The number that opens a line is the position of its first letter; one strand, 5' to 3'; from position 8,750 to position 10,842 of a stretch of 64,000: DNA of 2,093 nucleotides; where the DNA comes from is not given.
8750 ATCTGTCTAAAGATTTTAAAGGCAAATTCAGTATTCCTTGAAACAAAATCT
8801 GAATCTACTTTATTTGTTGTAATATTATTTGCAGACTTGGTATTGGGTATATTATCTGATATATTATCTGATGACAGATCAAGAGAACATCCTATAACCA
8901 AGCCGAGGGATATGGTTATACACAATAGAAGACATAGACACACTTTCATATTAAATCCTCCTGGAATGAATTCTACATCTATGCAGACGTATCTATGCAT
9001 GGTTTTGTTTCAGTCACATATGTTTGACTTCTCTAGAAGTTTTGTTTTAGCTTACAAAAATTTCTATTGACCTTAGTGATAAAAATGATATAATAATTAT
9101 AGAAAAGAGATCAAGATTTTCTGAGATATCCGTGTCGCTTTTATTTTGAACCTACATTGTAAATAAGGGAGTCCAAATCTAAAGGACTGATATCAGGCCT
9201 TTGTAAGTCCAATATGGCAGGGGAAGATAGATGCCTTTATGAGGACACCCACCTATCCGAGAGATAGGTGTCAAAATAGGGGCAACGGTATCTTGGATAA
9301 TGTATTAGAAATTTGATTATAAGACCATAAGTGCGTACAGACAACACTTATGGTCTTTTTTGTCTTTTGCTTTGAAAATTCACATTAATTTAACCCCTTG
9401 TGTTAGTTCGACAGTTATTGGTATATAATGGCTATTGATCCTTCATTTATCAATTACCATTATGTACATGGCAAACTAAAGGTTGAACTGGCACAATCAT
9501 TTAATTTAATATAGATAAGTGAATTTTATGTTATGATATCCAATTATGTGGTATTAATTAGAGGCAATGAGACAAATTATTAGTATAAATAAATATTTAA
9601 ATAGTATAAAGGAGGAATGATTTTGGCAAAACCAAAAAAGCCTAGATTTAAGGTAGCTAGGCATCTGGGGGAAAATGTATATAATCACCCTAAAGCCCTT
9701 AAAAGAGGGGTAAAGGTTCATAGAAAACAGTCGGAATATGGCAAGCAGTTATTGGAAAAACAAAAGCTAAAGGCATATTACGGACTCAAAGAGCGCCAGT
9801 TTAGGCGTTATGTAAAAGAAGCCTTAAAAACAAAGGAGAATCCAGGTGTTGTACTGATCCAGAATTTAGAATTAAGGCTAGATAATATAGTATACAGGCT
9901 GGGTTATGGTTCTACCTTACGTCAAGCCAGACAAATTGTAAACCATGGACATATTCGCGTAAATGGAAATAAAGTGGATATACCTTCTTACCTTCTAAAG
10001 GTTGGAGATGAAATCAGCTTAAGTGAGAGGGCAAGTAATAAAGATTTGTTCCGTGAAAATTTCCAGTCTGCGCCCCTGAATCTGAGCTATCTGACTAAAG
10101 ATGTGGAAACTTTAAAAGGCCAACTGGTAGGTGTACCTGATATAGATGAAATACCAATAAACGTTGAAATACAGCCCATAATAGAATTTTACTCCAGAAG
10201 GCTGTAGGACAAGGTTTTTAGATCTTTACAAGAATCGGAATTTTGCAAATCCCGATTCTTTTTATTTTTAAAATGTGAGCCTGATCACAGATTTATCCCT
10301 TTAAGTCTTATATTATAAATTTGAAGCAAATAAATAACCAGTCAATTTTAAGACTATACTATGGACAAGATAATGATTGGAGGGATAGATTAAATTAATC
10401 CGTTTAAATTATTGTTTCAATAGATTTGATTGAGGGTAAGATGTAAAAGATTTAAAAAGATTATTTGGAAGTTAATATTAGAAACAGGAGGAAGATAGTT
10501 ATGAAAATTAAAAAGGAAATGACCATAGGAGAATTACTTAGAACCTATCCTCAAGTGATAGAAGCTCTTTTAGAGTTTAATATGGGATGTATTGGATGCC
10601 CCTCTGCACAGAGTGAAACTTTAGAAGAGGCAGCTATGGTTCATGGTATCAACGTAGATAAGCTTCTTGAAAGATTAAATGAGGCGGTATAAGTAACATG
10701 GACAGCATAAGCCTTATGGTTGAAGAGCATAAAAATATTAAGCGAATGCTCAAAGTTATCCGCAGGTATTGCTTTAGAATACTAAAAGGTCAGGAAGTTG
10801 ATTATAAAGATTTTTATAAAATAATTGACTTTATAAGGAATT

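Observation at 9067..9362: Orphan structured RNA of about 260 nt with its own strong promoter and terminator, identity unresolved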

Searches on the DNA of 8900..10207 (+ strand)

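Call 7: search_rna_families(source=window, start=8900, end=9700, threshold=evalue, max_evalue=1, show_alignments=0)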
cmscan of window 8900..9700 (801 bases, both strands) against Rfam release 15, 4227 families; matches with E-value up to 1: 2.
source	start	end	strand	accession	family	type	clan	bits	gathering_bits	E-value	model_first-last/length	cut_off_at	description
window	9115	9303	+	RF00013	6S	Gene;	-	75.7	46.4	4.8e-15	1-187/187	no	6S / SsrS RNA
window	9228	9364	-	RF02579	tsr26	Gene; sRNA;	-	22.5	141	0.71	1-122/122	no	S. aureus tsr26 small RNA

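Call 10: search_rna_families(sources=[L001, L002, L003, L004, L005, L006, L007, L008, L009, L011, L015, L019, L024, L025, L029], threshold=gathering)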
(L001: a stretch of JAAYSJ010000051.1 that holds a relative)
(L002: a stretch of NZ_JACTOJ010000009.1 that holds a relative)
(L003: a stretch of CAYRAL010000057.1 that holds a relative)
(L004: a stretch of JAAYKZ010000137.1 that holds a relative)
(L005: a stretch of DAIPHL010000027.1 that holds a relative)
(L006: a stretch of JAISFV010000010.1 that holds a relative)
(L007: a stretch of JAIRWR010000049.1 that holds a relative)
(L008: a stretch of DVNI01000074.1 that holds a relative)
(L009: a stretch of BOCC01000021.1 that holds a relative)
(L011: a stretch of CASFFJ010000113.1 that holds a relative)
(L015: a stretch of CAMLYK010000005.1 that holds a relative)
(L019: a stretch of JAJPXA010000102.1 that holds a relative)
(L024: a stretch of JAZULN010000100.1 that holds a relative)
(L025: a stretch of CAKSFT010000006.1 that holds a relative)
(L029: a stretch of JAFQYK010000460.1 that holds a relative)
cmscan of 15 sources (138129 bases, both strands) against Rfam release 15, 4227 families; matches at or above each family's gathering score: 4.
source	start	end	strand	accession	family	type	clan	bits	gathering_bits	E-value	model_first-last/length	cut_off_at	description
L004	4625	4814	+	RF00013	6S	Gene;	-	74.5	46.4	1.7e-12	1-187/187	no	6S / SsrS RNA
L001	4648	4836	+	RF00013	6S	Gene;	-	70.4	46.4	1.6e-11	1-187/187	no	6S / SsrS RNA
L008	4536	4618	+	RF00005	tRNA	Gene; tRNA;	CL00001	55.8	29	5.6e-09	1-71/71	no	tRNA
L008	4648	4728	+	RF00005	tRNA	Gene; tRNA;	CL00001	49.8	29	2.5e-07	1-71/71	no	tRNA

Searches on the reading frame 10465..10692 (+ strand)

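Call 6: search_protein_families(library=pfam, proteins=[window:10465-10692:+])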
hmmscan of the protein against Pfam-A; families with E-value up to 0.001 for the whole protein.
window:10465-10692:+ (75 aa): 1 family
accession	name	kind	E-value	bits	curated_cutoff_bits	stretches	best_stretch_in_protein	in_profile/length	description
PF08984.16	DUF1858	-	2.3e-24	85.7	32.2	1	15-68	1-59/59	Domain of unknown function (DUF1858)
